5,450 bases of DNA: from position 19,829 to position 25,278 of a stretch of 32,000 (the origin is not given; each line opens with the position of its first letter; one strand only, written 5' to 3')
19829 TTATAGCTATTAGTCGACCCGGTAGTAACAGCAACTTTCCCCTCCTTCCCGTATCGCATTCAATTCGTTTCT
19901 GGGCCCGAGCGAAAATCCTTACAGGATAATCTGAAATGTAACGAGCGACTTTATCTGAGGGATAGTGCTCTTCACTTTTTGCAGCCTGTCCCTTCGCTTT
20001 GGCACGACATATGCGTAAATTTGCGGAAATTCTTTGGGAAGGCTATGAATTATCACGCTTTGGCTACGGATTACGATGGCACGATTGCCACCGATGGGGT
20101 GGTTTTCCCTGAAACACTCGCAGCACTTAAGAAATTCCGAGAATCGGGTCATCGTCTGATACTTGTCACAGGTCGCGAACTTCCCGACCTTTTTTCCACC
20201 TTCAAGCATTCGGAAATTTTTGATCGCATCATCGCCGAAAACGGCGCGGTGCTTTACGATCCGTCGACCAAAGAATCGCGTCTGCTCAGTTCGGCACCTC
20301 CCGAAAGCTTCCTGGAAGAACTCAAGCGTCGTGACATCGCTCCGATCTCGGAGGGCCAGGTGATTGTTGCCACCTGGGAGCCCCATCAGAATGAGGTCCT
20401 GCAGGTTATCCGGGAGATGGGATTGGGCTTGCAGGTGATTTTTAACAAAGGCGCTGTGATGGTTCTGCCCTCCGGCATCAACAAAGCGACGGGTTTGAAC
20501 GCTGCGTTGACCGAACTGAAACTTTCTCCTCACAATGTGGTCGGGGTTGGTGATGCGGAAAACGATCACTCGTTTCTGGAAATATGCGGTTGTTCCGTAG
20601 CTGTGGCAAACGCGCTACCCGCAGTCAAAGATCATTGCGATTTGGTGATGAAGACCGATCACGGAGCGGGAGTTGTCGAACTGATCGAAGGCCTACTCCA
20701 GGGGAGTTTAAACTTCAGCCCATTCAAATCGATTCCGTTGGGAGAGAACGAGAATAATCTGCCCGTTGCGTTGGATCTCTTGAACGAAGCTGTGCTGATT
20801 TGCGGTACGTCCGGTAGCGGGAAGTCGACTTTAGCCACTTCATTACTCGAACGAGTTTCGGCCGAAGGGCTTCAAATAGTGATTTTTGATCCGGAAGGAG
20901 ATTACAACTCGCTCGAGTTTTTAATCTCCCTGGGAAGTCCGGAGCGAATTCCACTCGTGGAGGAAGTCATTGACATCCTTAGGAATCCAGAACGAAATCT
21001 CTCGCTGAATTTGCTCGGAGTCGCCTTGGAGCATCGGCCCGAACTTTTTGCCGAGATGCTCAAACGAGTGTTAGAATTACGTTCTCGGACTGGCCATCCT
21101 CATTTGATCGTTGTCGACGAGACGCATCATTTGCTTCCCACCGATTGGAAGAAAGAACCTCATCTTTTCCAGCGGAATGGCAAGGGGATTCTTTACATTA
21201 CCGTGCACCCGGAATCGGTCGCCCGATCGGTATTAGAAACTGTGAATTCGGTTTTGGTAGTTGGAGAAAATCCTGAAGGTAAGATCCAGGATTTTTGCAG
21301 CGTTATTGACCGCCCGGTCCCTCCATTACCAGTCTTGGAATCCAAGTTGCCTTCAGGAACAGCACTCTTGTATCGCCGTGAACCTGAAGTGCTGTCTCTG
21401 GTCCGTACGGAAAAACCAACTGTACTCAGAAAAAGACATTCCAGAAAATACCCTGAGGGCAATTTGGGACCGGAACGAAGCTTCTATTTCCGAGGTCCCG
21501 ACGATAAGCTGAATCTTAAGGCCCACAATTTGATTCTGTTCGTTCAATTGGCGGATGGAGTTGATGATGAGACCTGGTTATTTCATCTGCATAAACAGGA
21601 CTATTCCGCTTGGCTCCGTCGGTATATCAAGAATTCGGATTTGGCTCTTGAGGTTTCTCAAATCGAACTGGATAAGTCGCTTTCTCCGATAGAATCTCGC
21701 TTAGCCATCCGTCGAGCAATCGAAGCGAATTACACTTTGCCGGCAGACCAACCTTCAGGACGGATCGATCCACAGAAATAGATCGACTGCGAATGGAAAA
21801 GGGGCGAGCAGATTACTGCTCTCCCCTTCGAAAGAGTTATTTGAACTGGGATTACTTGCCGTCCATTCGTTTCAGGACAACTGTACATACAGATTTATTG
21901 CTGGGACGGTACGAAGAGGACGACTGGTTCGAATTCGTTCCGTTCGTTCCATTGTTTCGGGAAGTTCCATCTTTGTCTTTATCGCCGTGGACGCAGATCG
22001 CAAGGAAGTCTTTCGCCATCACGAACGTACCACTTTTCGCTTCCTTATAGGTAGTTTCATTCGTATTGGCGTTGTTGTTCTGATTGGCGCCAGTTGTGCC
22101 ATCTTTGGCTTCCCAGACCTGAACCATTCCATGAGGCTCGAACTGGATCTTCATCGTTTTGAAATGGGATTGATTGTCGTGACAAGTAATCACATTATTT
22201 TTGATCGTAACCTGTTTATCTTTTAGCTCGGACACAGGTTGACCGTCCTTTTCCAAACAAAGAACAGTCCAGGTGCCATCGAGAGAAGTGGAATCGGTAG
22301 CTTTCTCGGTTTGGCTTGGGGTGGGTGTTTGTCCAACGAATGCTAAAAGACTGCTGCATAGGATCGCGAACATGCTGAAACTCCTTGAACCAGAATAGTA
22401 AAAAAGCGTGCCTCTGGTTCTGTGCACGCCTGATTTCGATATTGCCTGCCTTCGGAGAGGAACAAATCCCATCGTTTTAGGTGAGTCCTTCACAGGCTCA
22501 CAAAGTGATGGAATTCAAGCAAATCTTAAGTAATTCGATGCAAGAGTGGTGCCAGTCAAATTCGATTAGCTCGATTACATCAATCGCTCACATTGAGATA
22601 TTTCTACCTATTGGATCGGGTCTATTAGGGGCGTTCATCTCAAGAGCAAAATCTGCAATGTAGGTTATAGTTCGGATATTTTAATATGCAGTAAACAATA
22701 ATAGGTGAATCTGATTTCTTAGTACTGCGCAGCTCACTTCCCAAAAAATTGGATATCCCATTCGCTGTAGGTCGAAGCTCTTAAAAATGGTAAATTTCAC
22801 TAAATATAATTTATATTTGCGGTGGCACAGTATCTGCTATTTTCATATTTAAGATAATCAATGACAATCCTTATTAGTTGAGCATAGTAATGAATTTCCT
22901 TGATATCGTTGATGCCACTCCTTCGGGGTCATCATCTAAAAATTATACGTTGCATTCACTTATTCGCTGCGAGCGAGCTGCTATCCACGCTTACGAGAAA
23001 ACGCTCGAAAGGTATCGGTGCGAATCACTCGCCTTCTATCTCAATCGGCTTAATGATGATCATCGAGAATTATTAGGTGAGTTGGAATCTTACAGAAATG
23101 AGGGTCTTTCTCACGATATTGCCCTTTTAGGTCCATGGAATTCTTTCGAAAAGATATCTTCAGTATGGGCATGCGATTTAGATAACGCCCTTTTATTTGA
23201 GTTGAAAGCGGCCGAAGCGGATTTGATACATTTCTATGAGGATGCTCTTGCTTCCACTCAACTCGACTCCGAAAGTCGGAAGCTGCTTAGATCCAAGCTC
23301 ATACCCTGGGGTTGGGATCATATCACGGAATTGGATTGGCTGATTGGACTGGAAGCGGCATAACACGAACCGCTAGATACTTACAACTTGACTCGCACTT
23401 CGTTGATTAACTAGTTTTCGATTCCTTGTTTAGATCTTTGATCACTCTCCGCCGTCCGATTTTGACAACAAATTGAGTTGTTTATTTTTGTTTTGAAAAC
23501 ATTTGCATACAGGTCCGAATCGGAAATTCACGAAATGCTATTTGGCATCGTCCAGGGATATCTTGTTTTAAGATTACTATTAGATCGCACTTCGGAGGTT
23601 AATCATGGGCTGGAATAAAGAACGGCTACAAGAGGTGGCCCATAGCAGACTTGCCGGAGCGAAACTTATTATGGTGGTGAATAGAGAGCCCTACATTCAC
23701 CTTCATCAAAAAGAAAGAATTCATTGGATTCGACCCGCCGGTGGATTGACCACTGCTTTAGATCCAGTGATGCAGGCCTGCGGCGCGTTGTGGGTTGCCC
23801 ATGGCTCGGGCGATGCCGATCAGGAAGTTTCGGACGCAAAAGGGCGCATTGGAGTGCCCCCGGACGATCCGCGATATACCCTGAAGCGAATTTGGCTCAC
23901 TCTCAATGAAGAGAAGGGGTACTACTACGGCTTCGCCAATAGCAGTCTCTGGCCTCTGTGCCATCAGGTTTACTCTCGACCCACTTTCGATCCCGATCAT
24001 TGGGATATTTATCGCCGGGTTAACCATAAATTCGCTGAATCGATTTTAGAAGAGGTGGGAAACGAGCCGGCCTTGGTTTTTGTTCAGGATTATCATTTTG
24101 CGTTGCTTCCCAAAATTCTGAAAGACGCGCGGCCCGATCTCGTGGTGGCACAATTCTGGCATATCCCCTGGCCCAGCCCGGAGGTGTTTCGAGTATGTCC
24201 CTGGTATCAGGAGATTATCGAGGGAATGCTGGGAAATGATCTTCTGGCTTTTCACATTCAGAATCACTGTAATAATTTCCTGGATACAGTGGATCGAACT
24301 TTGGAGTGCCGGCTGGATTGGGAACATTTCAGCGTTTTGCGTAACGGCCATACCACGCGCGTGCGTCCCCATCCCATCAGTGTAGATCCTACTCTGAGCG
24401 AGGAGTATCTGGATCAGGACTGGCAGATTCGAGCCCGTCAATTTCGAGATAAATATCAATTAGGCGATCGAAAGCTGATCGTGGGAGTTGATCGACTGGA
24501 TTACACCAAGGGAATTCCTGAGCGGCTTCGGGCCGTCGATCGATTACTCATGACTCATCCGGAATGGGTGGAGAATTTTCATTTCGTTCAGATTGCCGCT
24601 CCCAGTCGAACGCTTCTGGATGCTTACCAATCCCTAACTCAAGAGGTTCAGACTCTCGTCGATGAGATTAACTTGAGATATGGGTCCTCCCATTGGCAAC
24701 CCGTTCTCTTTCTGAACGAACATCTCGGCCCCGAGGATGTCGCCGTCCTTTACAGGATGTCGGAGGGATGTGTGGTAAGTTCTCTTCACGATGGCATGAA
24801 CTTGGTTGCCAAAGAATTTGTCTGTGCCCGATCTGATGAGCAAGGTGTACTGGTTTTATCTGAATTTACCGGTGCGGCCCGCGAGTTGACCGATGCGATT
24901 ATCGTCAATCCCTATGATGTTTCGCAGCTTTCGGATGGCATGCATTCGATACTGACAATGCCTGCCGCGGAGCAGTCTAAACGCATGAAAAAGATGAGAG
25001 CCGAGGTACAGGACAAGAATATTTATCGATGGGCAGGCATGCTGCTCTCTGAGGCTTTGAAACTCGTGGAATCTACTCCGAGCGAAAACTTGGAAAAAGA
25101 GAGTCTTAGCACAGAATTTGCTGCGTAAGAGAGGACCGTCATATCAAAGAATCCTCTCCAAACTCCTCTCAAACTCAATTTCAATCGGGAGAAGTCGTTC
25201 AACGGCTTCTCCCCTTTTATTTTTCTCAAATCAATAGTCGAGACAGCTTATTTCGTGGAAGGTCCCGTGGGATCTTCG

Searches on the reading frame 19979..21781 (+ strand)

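Call 21: search_protein_families(library=pfam, proteins=[window:19979-21781:+], max_evalue=0.001)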
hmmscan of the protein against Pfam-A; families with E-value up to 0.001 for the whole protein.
window:19979-21781:+ (600 aa): 13 families
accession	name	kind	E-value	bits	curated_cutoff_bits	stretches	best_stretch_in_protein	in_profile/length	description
PF08282.18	Hydrolase_3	-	9.5e-29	101.3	20.9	2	157-236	176-255/255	haloacid dehalogenase-like hydrolase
PF01935.23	DUF87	-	8.5e-13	49.3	23.2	1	258-352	9-96/220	Helicase HerA, central domain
PF05116.19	S6PP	-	6.6e-10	39.4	20.3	1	137-220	133-218/247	Sucrose-6F-phosphate phosphohydrolase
PF13401.12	AAA_22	-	1.9e-08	35.1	27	1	272-391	8-101/130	AAA domain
PF13191.12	AAA_16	-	2.2e-08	35.2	32.6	1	270-392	25-151/167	AAA ATPase domain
PF00702.32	Hydrolase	-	8.8e-08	33.2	26.4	1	111-200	106-187/191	haloacid dehalogenase-like hydrolase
PF10412.15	TrwB_AAD_bind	-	2.5e-06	27.1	20.5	1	261-310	7-56/387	Type IV secretion-system coupling protein DNA-binding domain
PF01580.24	FtsK_SpoIIIE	-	5.3e-05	23.2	24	1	252-333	20-108/221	FtsK/SpoIIIE family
PF20720.3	nSTAND3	-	6.7e-05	23.1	27.2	1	269-303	17-51/155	Novel STAND NTPase 3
PF01656.29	CbiA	-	0.00028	21.3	25.4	1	276-325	6-53/125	CobQ/CobB/MinD/ParA nucleotide binding domain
PF13671.12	AAA_33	-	0.00035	21.3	27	0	272-298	2-28/143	AAA domain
PF19044.6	P-loop_TraG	-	0.00042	19.5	25.8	1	268-313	28-73/413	TraG P-loop domain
PF13238.12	AAA_18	-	0.00068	20.5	29.4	0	272-297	1-25/128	AAA domain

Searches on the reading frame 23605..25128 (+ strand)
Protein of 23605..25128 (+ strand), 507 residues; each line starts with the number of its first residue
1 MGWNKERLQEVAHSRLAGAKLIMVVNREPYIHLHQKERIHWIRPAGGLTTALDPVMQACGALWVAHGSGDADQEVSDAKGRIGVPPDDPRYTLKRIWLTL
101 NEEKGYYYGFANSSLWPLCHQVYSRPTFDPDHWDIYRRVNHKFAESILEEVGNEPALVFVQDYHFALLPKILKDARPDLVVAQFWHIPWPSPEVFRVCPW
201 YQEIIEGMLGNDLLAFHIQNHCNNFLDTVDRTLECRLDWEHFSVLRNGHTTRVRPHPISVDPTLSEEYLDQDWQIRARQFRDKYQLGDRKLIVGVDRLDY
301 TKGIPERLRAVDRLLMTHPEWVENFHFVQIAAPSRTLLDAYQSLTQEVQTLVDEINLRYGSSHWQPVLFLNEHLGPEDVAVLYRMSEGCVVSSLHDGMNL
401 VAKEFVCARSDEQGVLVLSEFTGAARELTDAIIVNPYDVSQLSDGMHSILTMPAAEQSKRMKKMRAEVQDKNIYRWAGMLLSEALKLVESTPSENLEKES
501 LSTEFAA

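Call 21: search_protein_families(library=pfam, proteins=[window:23605-25128:+], max_evalue=0.001)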
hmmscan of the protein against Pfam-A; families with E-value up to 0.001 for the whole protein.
window:23605-25128:+ (507 aa): 1 family
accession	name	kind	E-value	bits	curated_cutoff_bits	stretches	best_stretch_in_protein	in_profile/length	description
PF00982.27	Glyco_transf_20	-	8.6e-126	420.9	32.5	1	21-483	3-470/473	Glycosyltransferase family 20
